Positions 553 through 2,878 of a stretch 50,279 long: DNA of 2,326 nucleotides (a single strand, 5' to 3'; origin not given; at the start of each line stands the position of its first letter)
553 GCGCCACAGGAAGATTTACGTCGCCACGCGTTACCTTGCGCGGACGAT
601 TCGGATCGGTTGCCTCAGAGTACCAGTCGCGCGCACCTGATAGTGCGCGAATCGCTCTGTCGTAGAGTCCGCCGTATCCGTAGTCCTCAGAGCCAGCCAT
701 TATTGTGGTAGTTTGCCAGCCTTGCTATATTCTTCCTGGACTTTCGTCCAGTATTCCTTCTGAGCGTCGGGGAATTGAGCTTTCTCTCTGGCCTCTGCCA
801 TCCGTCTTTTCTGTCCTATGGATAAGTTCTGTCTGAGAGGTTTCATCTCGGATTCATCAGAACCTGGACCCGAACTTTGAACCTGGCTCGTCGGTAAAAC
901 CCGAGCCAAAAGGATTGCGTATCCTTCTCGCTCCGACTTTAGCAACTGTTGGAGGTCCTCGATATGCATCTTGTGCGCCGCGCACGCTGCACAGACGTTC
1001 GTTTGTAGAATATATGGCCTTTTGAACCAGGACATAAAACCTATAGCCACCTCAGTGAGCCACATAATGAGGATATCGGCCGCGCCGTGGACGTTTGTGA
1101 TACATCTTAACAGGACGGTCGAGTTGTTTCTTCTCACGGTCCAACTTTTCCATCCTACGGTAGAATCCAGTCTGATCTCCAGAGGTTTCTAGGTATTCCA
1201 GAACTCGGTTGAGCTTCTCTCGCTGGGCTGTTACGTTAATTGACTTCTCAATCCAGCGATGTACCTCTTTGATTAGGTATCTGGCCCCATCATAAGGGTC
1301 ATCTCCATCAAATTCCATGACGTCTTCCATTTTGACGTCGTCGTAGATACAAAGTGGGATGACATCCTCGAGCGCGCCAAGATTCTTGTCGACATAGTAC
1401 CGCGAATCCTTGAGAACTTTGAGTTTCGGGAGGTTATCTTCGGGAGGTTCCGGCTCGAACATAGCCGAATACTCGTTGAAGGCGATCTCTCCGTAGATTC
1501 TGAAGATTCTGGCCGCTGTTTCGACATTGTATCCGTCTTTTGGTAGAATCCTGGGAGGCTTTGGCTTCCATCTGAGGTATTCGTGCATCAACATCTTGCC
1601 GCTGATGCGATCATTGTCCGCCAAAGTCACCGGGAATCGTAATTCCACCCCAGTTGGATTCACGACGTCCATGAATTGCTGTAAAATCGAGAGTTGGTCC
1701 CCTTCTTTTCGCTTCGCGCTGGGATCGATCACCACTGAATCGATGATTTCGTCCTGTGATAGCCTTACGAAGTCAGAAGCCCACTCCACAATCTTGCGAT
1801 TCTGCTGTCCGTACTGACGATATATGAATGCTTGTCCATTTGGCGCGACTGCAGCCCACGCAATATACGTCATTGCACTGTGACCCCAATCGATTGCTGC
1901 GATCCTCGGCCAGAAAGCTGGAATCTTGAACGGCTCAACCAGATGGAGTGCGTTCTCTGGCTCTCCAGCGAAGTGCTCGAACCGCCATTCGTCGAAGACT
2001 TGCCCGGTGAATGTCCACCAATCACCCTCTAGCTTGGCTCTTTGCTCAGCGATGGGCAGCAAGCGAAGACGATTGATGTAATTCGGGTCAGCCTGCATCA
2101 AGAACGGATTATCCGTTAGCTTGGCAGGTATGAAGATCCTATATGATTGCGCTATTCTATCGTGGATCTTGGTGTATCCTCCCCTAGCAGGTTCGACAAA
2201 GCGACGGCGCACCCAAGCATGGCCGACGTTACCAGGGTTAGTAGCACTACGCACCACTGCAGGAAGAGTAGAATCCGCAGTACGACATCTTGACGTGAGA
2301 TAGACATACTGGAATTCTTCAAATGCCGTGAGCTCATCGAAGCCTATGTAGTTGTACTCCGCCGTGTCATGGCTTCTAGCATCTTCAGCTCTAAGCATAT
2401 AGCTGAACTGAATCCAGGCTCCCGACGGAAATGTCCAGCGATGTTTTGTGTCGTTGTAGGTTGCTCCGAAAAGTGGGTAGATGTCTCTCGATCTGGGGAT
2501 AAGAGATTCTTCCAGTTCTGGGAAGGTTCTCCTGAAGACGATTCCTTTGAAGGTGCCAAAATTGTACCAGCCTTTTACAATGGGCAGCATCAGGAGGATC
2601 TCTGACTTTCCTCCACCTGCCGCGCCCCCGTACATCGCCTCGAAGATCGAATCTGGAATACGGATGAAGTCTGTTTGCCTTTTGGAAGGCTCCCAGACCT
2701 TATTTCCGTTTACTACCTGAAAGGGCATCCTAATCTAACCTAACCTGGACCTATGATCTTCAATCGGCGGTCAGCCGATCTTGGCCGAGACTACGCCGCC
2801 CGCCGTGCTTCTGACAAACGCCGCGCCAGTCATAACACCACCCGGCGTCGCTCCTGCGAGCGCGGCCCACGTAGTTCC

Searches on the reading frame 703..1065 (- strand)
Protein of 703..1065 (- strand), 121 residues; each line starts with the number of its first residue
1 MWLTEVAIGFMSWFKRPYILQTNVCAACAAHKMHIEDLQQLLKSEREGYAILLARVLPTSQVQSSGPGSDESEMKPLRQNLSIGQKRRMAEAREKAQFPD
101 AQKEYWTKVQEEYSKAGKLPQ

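Call 35: search_protein_families(library=pfam, proteins=[window:703-1065:-], max_evalue=1)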
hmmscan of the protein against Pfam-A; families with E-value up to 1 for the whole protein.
seq(121 aa): 1 family
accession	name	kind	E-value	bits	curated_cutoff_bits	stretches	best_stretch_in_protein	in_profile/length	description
PF00255.25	GSHPx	-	0.075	13.1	27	1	14-79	19-80/108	Glutathione peroxidase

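Call 36: search_protein_families(library=phrogs, proteins=[window:703-1065:-], max_evalue=1)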
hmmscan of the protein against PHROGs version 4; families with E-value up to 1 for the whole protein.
seq(121 aa): 1 family
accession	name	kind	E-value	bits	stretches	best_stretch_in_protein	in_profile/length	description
phrog_8595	-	tail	0.012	16.8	1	56-109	11-63/102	tail assembly chaperone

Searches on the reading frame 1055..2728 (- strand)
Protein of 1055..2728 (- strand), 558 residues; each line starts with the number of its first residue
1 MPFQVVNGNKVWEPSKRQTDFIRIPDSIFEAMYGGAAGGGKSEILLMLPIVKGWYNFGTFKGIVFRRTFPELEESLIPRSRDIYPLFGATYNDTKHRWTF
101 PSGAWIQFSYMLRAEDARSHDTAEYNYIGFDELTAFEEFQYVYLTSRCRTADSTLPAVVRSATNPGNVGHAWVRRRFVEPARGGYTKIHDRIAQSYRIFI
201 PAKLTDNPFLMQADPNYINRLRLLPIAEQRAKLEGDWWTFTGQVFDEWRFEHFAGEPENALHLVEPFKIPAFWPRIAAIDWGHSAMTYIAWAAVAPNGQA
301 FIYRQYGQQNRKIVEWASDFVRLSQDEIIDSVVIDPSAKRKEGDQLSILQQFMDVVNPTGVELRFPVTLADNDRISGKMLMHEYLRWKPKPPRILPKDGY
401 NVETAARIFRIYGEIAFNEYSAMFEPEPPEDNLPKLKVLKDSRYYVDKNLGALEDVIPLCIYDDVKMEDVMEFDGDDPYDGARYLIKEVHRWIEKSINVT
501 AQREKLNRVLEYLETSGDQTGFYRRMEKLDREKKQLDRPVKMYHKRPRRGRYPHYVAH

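Call 15: search_protein_families(library=phrogs, proteins=[window:1055-2728:-], max_evalue=0.001)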
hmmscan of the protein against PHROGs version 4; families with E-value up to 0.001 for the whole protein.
window:1055-2728:- (558 aa): 3 families
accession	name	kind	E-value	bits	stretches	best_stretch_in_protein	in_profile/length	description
phrog_979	-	head and packaging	6.4e-45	154.9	1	7-237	147-406/642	terminase large subunit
phrog_2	-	head and packaging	4.4e-24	86.2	1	10-487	262-590/807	terminase large subunit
phrog_9526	-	head and packaging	1.6e-21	77.9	1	14-164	10-165/280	terminase large subunit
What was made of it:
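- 1052..2728 (-): Large terminase subunit, upstream neighbour in the same operon direction. phrog_979, E=6.4e-45 (call 15).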
